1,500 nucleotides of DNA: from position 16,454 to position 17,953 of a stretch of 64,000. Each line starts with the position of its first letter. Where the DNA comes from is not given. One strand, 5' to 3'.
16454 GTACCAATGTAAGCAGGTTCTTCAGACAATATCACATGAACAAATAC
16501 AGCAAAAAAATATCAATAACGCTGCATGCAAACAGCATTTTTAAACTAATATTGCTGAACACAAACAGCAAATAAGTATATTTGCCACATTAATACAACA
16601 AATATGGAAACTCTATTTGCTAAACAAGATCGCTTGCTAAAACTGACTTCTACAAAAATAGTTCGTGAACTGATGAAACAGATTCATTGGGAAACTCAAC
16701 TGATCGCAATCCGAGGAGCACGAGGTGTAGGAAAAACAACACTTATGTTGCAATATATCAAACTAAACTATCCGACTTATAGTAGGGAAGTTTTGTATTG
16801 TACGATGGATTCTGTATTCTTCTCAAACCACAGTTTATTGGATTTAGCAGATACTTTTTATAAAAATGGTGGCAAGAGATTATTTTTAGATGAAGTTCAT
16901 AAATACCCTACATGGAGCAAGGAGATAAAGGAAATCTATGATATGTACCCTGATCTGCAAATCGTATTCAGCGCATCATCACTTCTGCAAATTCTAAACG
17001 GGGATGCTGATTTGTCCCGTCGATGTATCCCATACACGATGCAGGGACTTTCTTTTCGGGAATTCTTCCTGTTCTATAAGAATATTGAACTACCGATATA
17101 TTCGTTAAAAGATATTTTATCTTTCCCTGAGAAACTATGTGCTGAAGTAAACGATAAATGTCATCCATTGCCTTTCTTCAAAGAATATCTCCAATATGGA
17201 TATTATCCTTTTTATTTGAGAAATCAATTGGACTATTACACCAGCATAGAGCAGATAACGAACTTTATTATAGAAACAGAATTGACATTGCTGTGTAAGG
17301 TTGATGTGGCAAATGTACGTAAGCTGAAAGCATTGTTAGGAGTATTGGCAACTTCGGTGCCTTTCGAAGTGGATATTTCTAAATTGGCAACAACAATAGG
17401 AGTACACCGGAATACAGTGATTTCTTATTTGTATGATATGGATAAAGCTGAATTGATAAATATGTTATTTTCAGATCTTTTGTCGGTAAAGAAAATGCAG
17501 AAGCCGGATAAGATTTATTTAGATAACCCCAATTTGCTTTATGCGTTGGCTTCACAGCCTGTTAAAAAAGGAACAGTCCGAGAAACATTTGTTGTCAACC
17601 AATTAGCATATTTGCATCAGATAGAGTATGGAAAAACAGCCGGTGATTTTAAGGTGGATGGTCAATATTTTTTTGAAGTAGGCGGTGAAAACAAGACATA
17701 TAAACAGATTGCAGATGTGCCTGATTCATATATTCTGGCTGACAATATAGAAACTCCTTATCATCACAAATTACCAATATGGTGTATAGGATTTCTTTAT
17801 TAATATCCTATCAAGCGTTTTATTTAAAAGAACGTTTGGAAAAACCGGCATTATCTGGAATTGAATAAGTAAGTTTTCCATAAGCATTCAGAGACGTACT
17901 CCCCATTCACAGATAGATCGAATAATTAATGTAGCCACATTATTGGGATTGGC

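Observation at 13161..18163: Gene-end ghosts and a 33-nt core present three times frame the island cassettes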

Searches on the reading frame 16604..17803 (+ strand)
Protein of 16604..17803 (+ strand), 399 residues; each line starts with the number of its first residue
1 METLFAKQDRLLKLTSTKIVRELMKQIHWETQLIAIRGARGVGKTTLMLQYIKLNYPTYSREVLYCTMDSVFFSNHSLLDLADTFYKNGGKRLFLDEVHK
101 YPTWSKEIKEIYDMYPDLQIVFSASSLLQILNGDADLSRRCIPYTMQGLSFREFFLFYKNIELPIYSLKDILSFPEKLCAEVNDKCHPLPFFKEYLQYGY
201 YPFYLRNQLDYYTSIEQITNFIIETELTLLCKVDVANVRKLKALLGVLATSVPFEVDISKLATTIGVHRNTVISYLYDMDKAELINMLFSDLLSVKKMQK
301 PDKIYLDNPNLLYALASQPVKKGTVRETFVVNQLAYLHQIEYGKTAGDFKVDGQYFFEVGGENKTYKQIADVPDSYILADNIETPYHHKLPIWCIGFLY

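Call 7: search_protein_families(library=pfam, proteins=[window:16604-17803:+], max_evalue=0.01)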
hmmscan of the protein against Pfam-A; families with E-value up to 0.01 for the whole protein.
window:16604-17803:+ (399 aa): 3 families
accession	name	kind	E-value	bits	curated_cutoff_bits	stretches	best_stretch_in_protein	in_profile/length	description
PF13173.12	AAA_14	-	2e-26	92.9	27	1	32-154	3-128/129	AAA domain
PF13635.12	DUF4143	-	3.8e-05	23.9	28.1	1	235-335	10-119/160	Domain of unknown function (DUF4143)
PF25199.1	nSTAND_NTPase5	-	0.0056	16.9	34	1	19-99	28-106/145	Novel STAND NTPase 5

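Call 20: search_protein_families(library=padloc, proteins=[window:16604-17803:+], max_evalue=0.01)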
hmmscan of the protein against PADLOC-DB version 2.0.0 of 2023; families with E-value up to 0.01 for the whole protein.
window:16604-17803:+ (399 aa): 8 families
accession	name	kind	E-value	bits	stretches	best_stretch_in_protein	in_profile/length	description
PDLC04787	PDC-S01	-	6e-27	92.5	1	19-370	11-356/412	-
PDLC04789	PDC-S01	-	4.2e-26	89.9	1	22-305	8-264/375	-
PDLC04790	PDC-S01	-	5.2e-14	49.8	1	19-337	15-328/422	-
PDLC04791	PDC-S01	-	1.1e-09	35.5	1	19-133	6-128/395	-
PDLC04786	PDC-S01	-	1.1e-08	32.3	1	34-186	23-183/439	-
PDLC04788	PDC-S01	-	1.7e-08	31.8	1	34-209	22-197/448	-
PDLC04792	PDC-S01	-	2.4e-05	21.1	1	19-220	6-214/452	-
PDLC00309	PtuA1|PtuA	-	0.0026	14.8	1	64-126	247-308/413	AAA ATPase domain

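Call 21: search_protein_families(library=ncbifam, proteins=[window:16604-17803:+], max_evalue=0.01)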
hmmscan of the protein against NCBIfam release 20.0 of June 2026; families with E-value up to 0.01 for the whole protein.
window:16604-17803:+ (399 aa): 0 families

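Call 36: find_encoding_contigs(protein=window:16604-17803:+, flank=6000, max_places=10)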
Protein window:16604-17803:+ (399 aa): 2 contigs read that carry it; 2 places shown.
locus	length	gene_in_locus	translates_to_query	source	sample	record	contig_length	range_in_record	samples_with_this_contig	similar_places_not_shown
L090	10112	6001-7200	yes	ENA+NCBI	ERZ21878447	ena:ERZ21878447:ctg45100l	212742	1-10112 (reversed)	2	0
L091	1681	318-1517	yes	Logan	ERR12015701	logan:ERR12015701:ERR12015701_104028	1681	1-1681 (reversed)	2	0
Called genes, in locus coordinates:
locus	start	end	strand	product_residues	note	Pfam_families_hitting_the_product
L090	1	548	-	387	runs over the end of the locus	PF02655:ATP-grasp_3, PF07478:Dala_Dala_lig_C (weak), PF02786:CPSase_L_D2 (faint), PF13535:ATP-grasp_4 (weak), PF15632:ATPgrasp_Ter (weak)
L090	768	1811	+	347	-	PF18911:PKD_4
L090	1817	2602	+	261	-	PF00198:2-oxoacid_dh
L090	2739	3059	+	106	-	PF13560:HTH_31 (weak), PF01381:HTH_3, PF13443:HTH_26 (faint)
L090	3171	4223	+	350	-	PF02463:SMC_N, PF13175:AAA_15, PF13476:AAA_23 (weak), PF13304:AAA_21, PF13175:AAA_15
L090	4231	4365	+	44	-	-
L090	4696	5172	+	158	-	-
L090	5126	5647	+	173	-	-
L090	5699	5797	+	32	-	-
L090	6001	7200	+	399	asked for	PF13173:AAA_14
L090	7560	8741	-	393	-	PF13173:AAA_14, PF13635:DUF4143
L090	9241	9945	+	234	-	PF00953:Glycos_transf_4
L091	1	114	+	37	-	?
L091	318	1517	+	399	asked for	PF13173:AAA_14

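Call 39: find_homologous_proteins(query=window:16604-17803:+, max_evalue=1e-60)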
Query window:16604-17803:+ (399 aa): 7916 proteins with E <= 1e-60 among 8000 candidates; the best 120 are listed.
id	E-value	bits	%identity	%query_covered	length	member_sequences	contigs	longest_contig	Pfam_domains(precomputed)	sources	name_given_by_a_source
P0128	5.5e-268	907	100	100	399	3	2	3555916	PF13173.13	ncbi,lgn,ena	-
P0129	3.7e-219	746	79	100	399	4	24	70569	PF13173.13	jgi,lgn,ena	jgi:predicted AAA+ superfamily ATPase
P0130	4.6e-213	726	78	100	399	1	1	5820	PF13173.13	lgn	-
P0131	4.8e-211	719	77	100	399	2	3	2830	PF13173.13,PF13635.13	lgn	-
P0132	5.0e-211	719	77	100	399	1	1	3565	PF13173.13,PF13635.13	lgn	-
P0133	1.6e-210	717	77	100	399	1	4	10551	PF13173.13,PF13635.13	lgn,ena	-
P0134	2.6e-210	717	77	100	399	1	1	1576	PF13173.13,PF13635.13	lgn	-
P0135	6.0e-210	716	77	100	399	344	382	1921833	PF13173.13,PF13635.13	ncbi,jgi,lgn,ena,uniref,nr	ncbi:ATP-binding protein [Bacteroides cellulosilyticus]|uniref:ATP-binding protein n=1 Tax=Bacteroid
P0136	6.9e-210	715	77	100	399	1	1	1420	PF13173.13,PF13635.13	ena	-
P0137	1.8e-209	714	77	100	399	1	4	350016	PF13173.13,PF13635.13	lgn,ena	-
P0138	5.0e-209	713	76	100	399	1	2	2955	PF13173.13,PF13635.13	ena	-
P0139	5.8e-209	712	77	100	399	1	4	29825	PF13173.13,PF13635.13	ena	-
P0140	1.4e-208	711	76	100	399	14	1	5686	PF13173.13,PF13635.13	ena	-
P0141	3.9e-208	710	76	100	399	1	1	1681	PF13173.13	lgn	-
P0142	5.1e-208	709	77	100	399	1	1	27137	PF13173.13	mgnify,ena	mgnify:FL=1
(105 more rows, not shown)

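Call 40: find_encoding_contigs(protein=P0129, flank=8000, max_places=10)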
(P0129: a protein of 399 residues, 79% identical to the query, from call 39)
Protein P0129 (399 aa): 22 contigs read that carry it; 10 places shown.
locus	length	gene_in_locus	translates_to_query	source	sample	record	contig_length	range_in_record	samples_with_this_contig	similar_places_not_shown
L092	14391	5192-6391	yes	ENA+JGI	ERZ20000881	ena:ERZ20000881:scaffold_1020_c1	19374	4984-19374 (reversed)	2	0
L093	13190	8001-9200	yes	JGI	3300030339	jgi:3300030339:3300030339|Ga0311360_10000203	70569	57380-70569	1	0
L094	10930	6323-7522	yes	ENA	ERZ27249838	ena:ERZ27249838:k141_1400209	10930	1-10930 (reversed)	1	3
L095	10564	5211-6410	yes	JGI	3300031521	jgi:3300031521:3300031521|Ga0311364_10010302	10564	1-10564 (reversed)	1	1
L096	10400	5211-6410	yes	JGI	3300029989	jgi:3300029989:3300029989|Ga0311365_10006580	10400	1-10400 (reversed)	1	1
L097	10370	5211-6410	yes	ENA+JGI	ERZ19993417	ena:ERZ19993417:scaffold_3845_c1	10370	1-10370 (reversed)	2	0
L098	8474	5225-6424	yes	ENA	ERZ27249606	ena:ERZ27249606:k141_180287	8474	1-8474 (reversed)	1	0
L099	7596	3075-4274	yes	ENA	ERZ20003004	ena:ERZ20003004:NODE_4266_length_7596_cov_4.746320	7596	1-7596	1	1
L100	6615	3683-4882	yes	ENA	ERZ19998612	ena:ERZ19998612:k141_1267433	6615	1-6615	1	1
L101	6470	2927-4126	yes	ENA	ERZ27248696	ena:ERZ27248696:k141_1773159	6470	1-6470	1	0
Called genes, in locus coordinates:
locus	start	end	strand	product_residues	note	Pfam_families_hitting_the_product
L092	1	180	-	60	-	?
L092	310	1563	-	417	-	PF13173:AAA_14, PF13635:DUF4143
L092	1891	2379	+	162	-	PF11459:AbiEi_3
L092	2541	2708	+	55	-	-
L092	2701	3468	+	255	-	-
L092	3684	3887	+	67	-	PF19480:DUF6016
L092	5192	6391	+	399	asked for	PF13173:AAA_14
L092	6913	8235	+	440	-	PF01637:ATPase_2, PF13173:AAA_14 (weak), PF03008:DUF234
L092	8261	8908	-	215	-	-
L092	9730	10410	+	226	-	PF01370:Epimerase (weak)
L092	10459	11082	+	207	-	PF00881:Nitroreductase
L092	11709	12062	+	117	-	-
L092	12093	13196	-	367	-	PF13173:AAA_14, PF13635:DUF4143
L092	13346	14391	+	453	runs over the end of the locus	PF01637:ATPase_2, PF13173:AAA_14, PF03008:DUF234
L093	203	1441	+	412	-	PF13173:AAA_14, PF13635:DUF4143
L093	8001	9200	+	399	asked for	PF13173:AAA_14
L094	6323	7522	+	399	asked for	PF13173:AAA_14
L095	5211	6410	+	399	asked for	PF13173:AAA_14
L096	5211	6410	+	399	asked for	PF13173:AAA_14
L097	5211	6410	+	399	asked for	PF13173:AAA_14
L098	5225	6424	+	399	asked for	PF13173:AAA_14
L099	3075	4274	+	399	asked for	PF13173:AAA_14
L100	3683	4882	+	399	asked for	PF13173:AAA_14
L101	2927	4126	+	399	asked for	PF13173:AAA_14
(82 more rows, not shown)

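Call 43: find_encoding_contigs(protein=P0135, flank=7000, max_places=10)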
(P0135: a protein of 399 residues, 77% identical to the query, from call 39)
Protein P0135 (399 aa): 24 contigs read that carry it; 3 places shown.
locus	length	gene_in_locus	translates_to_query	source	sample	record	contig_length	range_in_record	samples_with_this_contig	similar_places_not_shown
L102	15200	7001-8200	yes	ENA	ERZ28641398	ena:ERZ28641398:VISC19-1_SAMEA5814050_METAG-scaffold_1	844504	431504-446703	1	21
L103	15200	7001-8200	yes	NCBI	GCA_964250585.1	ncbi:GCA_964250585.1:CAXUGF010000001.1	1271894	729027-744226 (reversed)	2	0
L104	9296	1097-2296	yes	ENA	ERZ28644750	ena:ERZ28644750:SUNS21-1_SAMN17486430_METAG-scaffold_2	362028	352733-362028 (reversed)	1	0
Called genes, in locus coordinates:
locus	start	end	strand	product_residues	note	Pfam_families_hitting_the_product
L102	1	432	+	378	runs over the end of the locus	PF13439:Glyco_transf_4 (weak), PF20706:GT4-conflict (weak), PF00534:Glycos_transf_1, PF13692:Glyco_trans_1_4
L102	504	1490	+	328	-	PF00535:Glycos_transf_2, PF10111:Glyco_tranf_2_2, PF13641:Glyco_tranf_2_3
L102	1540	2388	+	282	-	PF00535:Glycos_transf_2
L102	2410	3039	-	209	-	PF04991:LicD (faint)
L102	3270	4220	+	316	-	-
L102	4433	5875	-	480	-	PF01823:MACPF, PF18885:DUF5648 (weak)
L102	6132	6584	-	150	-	PF09820:AAA-ATPase_like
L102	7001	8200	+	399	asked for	PF13173:AAA_14, PF13635:DUF4143 (weak)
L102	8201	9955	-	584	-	PF09820:AAA-ATPase_like, PF08011:PDDEXK_9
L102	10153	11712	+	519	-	PF09820:AAA-ATPase_like, PF08011:PDDEXK_9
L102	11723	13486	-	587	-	PF27449:LtaS_N, PF00884:Sulfatase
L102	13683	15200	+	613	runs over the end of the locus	PF00664:ABC_membrane, PF00005:ABC_tran, PF02463:SMC_N (weak)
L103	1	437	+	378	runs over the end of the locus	PF13439:Glyco_transf_4 (weak), PF20706:GT4-conflict (weak), PF00534:Glycos_transf_1, PF13692:Glyco_trans_1_4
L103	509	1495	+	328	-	PF00535:Glycos_transf_2, PF10111:Glyco_tranf_2_2, PF13641:Glyco_tranf_2_3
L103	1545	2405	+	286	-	-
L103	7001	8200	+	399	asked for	PF13173:AAA_14, PF13635:DUF4143 (weak)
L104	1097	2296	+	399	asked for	PF13173:AAA_14, PF13635:DUF4143 (weak)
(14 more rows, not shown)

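Call 55: find_related_loci(query=window:16604-17803:+, collection=metagenome_contigs, flank=10000)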
Query window:16604-17803:+ (399 aa) in metagenome_contigs; peptide patterns used: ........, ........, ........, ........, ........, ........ (x = any residue, [..] = any of these).
600 stretches matched a pattern (row limit reached: there are more); 343 encode a relative of the query (tblastn E <= 1e-3); the best 80 are kept; 80 distinct loci.
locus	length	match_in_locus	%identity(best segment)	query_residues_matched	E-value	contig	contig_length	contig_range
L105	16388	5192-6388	79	1-399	0e+0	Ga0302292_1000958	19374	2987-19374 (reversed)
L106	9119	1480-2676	77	1-399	0e+0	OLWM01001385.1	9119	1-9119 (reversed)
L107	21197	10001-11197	77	1-399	0e+0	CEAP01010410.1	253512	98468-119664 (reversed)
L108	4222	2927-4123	77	1-399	0e+0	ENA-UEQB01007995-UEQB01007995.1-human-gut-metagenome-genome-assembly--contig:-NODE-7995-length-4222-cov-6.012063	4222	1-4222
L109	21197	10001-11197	77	1-399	0e+0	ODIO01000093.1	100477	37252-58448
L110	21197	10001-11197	77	1-399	0e+0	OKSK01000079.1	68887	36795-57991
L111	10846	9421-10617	77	1-399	0e+0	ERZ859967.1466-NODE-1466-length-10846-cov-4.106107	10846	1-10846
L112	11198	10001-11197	77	1-399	0e+0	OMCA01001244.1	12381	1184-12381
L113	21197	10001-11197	77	1-399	0e+0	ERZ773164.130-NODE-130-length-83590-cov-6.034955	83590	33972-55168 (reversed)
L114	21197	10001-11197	77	1-399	0e+0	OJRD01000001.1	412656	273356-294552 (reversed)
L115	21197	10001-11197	77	1-399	0e+0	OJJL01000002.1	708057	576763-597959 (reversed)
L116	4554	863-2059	76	1-399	0e+0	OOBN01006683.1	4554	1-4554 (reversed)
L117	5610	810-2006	76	1-399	0e+0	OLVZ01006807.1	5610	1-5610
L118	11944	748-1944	76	1-399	0e+0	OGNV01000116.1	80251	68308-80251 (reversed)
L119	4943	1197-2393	76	1-399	0e+0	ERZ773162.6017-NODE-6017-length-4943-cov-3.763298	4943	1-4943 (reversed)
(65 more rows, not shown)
